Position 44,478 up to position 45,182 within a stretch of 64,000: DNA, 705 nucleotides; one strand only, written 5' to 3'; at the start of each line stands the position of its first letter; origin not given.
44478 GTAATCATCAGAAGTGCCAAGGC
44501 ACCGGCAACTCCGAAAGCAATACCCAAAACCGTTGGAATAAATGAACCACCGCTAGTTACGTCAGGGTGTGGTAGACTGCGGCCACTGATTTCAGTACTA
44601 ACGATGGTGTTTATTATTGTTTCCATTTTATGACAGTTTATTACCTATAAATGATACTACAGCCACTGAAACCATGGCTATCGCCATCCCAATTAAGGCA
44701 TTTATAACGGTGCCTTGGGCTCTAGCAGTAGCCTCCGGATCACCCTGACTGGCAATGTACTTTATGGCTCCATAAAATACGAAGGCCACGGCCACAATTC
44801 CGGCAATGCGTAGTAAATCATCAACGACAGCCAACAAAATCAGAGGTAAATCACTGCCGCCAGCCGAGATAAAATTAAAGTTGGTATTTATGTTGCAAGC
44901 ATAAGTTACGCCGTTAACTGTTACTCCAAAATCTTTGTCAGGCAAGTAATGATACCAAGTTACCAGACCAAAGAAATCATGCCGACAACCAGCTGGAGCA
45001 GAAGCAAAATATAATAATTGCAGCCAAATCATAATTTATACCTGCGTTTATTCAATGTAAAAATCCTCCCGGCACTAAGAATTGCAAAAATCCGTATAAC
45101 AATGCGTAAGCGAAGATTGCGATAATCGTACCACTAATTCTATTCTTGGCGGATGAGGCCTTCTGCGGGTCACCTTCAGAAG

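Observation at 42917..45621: Six tandem, strongly diverged VirB2-like pilin paralogs in one tightly packed operon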

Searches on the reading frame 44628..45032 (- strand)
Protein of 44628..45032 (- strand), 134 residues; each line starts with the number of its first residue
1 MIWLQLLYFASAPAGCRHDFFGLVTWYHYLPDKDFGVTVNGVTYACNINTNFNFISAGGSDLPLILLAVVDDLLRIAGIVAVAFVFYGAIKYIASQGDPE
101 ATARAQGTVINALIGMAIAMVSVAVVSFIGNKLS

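Call 3: search_protein_families(library=pfam, proteins=[window:44628-45032:-], max_evalue=0.1)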
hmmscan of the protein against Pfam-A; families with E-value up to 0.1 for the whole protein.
window:44628-45032:- (134 aa): 3 families
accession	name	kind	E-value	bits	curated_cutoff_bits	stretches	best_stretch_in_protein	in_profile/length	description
PF18895.5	T4SS_pilin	-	8.7e-08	32.6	26.6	1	65-129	8-71/71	Type IV secretion system pilin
PF07843.16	DUF1634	-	0.048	14.2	27.5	0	72-114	3-48/102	Protein of unknown function (DUF1634)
PF19607.4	DUF6112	-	0.096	12.9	25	0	66-128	16-80/88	Family of unknown function (DUF6112)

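Call 50: find_homologous_proteins(query=window:44628-45032:-, max_evalue=0.001)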
Query window:44628-45032:- (134 aa): 526 proteins with E <= 0.001 among 656 candidates; the best 120 are listed.
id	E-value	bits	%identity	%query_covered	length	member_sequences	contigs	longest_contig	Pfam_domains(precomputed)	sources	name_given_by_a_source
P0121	1.1e-81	289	100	100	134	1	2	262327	PF18895.6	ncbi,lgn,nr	ncbi:MAG TPA: hypothetical protein VLF79_01370 [Candidatus Saccharimonadales bacterium]|nr:hypotheti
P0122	3.7e-58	213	78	94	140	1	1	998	PF18895.6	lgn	-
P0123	1.0e-55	205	75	99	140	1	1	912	PF18895.6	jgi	jgi:hypothetical protein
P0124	2.1e-55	204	73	99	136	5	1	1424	PF18895.6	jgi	-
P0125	9.5e-55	202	69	100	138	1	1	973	PF18895.6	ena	-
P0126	2.4e-53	198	70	100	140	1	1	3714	PF18895.6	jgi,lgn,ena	-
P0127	3.8e-52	194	68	99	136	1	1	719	PF18895.6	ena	-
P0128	4.2e-52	194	67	100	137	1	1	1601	PF18895.6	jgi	jgi:Type IV secretion system pilin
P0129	6.6e-52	193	67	99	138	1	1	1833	PF18895.6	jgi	jgi:hypothetical protein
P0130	1.2e-49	186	64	100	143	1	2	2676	PF18895.6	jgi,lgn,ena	-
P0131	1.7e-49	185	59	99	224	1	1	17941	PF18895.6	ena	-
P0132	8.4e-49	183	63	99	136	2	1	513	PF18895.6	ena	-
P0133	1.0e-48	183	65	96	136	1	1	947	PF18895.6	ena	-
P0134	8.7e-47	177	63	96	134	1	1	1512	PF18895.6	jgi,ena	-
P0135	4.0e-46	174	63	99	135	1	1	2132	PF18895.6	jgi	jgi:hypothetical protein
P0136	8.1e-46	173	65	93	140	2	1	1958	PF18895.6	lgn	-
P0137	1.2e-45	173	64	96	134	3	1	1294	PF18895.6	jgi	-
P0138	2.9e-45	172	64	96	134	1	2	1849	PF18895.6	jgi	jgi:hypothetical protein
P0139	2.4e-42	162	51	96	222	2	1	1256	PF18895.6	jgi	jgi:hypothetical protein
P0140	2.6e-42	162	65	99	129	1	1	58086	PF18895.6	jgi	-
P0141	2.8e-42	162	60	99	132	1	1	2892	PF18895.6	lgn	-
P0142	7.7e-42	161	53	100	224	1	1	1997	PF18895.6,PF04956.19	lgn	-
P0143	1.6e-41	159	53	96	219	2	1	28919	PF18895.6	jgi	jgi:hypothetical protein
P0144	2.2e-41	159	53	96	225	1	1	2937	PF18895.6,PF04956.19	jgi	jgi:hypothetical protein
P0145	4.9e-41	158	60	99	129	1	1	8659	PF18895.6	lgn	-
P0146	5.9e-41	158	60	99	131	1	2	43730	PF18895.6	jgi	jgi:hypothetical protein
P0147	8.2e-41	157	55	96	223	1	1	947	PF18895.6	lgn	-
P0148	1.2e-40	157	50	100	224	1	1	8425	PF18895.6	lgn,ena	-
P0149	2.0e-40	156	60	93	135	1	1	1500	PF18895.6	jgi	jgi:hypothetical protein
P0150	4.5e-40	155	55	94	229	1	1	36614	PF18895.6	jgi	jgi:hypothetical protein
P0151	8.6e-40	154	54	91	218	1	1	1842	PF18895.6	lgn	-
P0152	1.1e-38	150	55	93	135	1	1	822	PF18895.6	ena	-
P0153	1.4e-38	150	51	94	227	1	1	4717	PF18895.6,PF04956.19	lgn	-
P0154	1.6e-38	150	52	93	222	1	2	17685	PF18895.6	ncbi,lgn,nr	ncbi:MAG TPA: pilin [Candidatus Saccharimonadales bacterium]|nr:pilin [Candidatus Saccharimonadales 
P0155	1.9e-38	150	59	97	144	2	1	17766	PF18895.6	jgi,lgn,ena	-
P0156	2.1e-38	149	56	99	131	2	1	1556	PF18895.6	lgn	-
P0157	2.4e-38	149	58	86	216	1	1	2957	PF18895.6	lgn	-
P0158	3.1e-38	149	59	97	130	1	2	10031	PF18895.6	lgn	-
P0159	4.2e-38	148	55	88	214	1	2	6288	PF18895.6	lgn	-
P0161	5.1e-38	148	50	90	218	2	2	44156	PF18895.6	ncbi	-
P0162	5.7e-38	148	55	96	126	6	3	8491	PF18895.6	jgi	jgi:hypothetical protein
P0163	6.7e-38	148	48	93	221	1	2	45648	PF18895.6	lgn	-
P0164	7.8e-38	148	57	96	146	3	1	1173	PF18895.6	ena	-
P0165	1.0e-37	147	51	99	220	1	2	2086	PF18895.6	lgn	-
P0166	1.0e-37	147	48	100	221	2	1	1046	PF18895.6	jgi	jgi:hypothetical protein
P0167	1.3e-37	147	56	99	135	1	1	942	PF18895.6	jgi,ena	-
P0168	1.6e-37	147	52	91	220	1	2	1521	PF18895.6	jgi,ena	-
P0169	1.6e-37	147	61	99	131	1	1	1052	PF18895.6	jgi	jgi:Type IV secretion system pilin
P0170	2.4e-37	146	48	97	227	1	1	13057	PF18895.6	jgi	jgi:hypothetical protein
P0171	2.5e-37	146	52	96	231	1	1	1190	PF18895.6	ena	-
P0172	2.7e-37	146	52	95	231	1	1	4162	PF18895.6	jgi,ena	-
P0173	2.8e-37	146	58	99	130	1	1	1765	PF18895.6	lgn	-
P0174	3.4e-37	146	59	93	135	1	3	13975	PF18895.6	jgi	jgi:hypothetical protein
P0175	3.9e-37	145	50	88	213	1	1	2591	PF18895.6,PF04956.19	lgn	-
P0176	4.4e-37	145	58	96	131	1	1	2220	PF18895.6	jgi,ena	-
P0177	6.5e-37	145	54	85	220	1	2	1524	PF18895.6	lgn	-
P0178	6.6e-37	145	53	99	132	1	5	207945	PF18895.6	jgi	jgi:hypothetical protein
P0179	7.8e-37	144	59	96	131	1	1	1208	PF18895.6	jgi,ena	jgi:hypothetical protein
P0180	8.6e-37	144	60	99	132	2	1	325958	PF18895.6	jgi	jgi:hypothetical protein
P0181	8.6e-37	144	59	96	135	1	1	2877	PF18895.6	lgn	-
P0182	9.6e-37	144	55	85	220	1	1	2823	PF18895.6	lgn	-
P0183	1.0e-36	144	49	94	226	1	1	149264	PF18895.6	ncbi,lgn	ncbi:MAG: hypothetical protein ACREF5_01555 [Candidatus Saccharimonadales bacterium]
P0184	1.1e-36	144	62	93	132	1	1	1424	PF18895.6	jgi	jgi:hypothetical protein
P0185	1.2e-36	144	58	99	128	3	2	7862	PF18895.6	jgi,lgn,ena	jgi:hypothetical protein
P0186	1.3e-36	144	64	97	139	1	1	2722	PF18895.6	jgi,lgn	jgi:hypothetical protein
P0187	1.6e-36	143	55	87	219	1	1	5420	PF18895.6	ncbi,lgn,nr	ncbi:MAG TPA: hypothetical protein VFL85_03585 [Candidatus Saccharimonadales bacterium]|nr:hypotheti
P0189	2.5e-36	143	47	94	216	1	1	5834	PF18895.6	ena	-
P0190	2.6e-36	143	54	99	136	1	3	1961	PF18895.6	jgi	jgi:hypothetical protein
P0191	2.7e-36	143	48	98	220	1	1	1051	PF18895.6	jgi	jgi:hypothetical protein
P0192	5.1e-36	142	57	92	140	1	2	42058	PF18895.6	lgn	-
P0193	5.5e-36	142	56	99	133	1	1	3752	PF18895.6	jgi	jgi:hypothetical protein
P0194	5.5e-36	142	56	93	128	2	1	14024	PF18895.6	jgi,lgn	jgi:hypothetical protein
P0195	6.8e-36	141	48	95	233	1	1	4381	PF18895.6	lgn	-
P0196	7.6e-36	141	59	93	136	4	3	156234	PF18895.6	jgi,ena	jgi:hypothetical protein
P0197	8.6e-36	141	62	93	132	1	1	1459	PF18895.6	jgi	jgi:hypothetical protein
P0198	8.9e-36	141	58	87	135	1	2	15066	PF18895.6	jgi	jgi:hypothetical protein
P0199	9.6e-36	141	57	99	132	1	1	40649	PF18895.6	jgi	jgi:hypothetical protein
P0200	1.1e-35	141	61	88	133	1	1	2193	PF18895.6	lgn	-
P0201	1.4e-35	140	54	93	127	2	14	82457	PF18895.6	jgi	jgi:hypothetical protein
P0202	1.6e-35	140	48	99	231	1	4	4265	PF18895.6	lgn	-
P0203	1.9e-35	140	54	99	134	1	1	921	PF18895.6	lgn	-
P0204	1.9e-35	140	55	86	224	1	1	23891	PF18895.6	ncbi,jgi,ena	jgi:hypothetical protein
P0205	2.0e-35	140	60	87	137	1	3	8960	PF18895.6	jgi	jgi:hypothetical protein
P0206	2.1e-35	140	59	93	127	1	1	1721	PF18895.6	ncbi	ncbi:MAG: hypothetical protein ACREGB_04335 [Candidatus Saccharimonadales bacterium]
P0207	2.3e-35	140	53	96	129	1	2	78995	PF18895.6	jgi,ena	jgi:hypothetical protein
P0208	3.2e-35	139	59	96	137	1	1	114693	PF18895.6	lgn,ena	-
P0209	4.3e-35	139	58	96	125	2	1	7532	PF18895.6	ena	-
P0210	6.9e-35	138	61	86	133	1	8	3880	PF18895.6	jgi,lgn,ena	jgi:hypothetical protein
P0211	8.8e-35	138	58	99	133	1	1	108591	PF18895.6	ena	-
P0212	8.9e-35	138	55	99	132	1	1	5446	PF18895.6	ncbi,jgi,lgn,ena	ncbi:MAG TPA: hypothetical protein VIJ68_01455 [Candidatus Saccharimonadales bacterium]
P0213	9.1e-35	138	57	99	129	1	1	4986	PF18895.6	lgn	-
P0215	1.1e-34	137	58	93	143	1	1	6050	PF18895.6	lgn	-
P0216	1.2e-34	137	49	94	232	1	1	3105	PF18895.6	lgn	-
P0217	1.2e-34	137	48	86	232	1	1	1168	PF18895.6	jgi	jgi:hypothetical protein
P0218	1.4e-34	137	63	83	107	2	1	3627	PF18895.6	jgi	jgi:hypothetical protein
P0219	1.5e-34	137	55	93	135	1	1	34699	PF18895.6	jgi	jgi:Flp pilus assembly pilin Flp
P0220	1.8e-34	137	59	93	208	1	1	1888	PF18895.6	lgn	-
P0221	2.0e-34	137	63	89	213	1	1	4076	PF18895.6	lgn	-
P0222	2.2e-34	136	60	90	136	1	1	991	PF18895.6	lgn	-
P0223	2.9e-34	136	62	85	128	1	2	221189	PF18895.6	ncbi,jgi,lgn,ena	jgi:hypothetical protein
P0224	3.4e-34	136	57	93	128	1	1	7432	PF18895.6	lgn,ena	-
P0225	3.4e-34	136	60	90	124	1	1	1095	PF18895.6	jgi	jgi:hypothetical protein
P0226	4.2e-34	136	57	93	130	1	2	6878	PF18895.6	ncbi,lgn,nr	ncbi:MAG TPA: hypothetical protein VLG27_04220 [Candidatus Saccharimonadia bacterium]|nr:hypothetica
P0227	4.3e-34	135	58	99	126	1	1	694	PF18895.6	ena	-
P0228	4.8e-34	135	56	95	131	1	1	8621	PF18895.6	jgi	jgi:hypothetical protein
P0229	5.4e-34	135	55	94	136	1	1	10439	PF18895.6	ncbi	-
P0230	6.0e-34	135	53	91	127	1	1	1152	PF18895.6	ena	-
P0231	6.7e-34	135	61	86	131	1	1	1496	PF18895.6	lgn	-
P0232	7.4e-34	135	54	99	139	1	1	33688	PF18895.6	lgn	-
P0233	8.6e-34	135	57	93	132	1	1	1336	PF18895.6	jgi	jgi:hypothetical protein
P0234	1.1e-33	134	56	90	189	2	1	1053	PF18895.6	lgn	-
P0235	1.2e-33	134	53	91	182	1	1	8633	PF18895.6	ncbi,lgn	-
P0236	1.3e-33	134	53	84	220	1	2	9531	PF18895.6,PF04956.19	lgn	-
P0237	1.5e-33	134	57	92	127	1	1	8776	PF18895.6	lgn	-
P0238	1.5e-33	134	56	97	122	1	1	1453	PF18895.6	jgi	-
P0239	1.9e-33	133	56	90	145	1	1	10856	PF18895.6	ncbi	-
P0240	2.1e-33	133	58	89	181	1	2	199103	PF18895.6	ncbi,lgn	-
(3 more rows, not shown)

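Call 59: predict_structure(alignment_id=A3)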
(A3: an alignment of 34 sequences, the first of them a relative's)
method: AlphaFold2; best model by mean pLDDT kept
length: 224 residues; sequences in the alignment: 34
mean_pLDDT: 70.0   pTM: 0.49
mean pLDDT of the five models: 70.0, 69.2, 64.3, 63.1, 62.0
residues with pLDDT >= 90: 4; 70-90: 139; 50-70: 41; < 50: 40
segments of 3 or more residues with pLDDT < 50: 1-13, 130-151
pLDDT, mean of each block of 10 residues (from residue 1): 38 51 58 73 65 67 77 82 85 87 84 76 62 44 41 65 78 85 88 86 81 73 51
secondary structure, 60 per line:
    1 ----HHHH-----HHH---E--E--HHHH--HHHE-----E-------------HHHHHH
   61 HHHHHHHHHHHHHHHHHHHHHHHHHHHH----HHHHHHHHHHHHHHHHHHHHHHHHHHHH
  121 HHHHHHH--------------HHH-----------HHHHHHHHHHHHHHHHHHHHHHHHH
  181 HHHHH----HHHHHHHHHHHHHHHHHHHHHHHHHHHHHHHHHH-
elements in order: H5-8 H26-29 H55-88 H93-127 H156-185 H190-223

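Call 70: fold_search(model_id=the predicted structure, library=pdb)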
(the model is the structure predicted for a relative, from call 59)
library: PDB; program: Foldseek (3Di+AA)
matches with E <= 10: 162; with E <= 0.001: 0
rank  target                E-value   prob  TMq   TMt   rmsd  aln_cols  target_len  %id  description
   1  8gji_A                1.1e+00  0.60  0.28  0.35   8.9       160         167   10  De novo design of high-affinity protein binders to bioactive helical peptides (released 2024-01-10)
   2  2x3x_B                1.2e+00  0.47  0.31  0.26  33.3       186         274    6  structure of mouse syndapin I (crystal form 1) (released 2010-04-07)
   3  4ons_A                1.2e+00  0.25  0.23  0.23   9.0       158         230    9  Structural and thermodynamic characterization of cadherin-beta-catenin-alpha-catenin complex formation (released 2014-04-09)
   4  3q84_H                1.4e+00  0.47  0.32  0.25  36.0       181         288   12  Crystal structure of human PACSIN 1 F-BAR domain (released 2012-02-22)
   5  7jh6_A                1.5e+00  0.63  0.38  0.46   7.0       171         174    9  De novo designed two-domain di-Zn(II) and porphyrin-binding protein (released 2020-12-09)
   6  6hwh_S                1.6e+00  0.15  0.19  0.28  14.1       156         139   18  Structure of a functional obligate respiratory supercomplex from Mycobacterium smegmatis (released 2018-11-07)
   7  8e0m_H                2.0e+00  0.14  0.19  0.26  17.3       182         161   12  Homotrimeric variant of tcTRP9, BGL15 (released 2023-04-12)
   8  3lsq_A                2.2e+00  0.77  0.28  0.15   3.5        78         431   12  Trypanosoma brucei seryl-tRNA synthetase (released 2010-03-02)
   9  2x3v_A                2.3e+00  0.28  0.31  0.25  35.0       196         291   10  Structure of The F-BAR Domain of Mouse Syndapin I (released 2010-04-07)
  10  7mjq_G                2.3e+00  0.10  0.20  0.22  12.0       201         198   12  Vascular KATP channel: Kir6.1 SUR2B quatrefoil-like conformation 2 (released 2021-10-13)
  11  4bne_B                2.7e+00  0.25  0.31  0.25  34.6       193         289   11  Pacsin2 Interacts with Membranes and Actin-Filaments (released 2014-05-14)
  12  8ivz_B                2.7e+00  0.18  0.25  0.33  21.2       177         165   13  Crystal structure of talin R7 in complex with KANK1 KN motif (released 2023-11-08)
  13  7zo8_A                2.7e+00  0.09  0.18  0.08  24.3       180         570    8  cryo-EM structure of CGT ABC transporter in nanodisc apo state (released 2022-12-07)
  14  3hah_A                2.9e+00  0.23  0.32  0.27  32.2       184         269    8  Crystal structure of human PACSIN1 F-BAR domain (C2 lattice) (released 2009-06-16)
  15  8zo8_C3               2.9e+00  0.20  0.26  0.24   7.1       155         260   12  Respirasome open state 3 in presence of metformin (SC-MetO3) (released 2025-11-19)
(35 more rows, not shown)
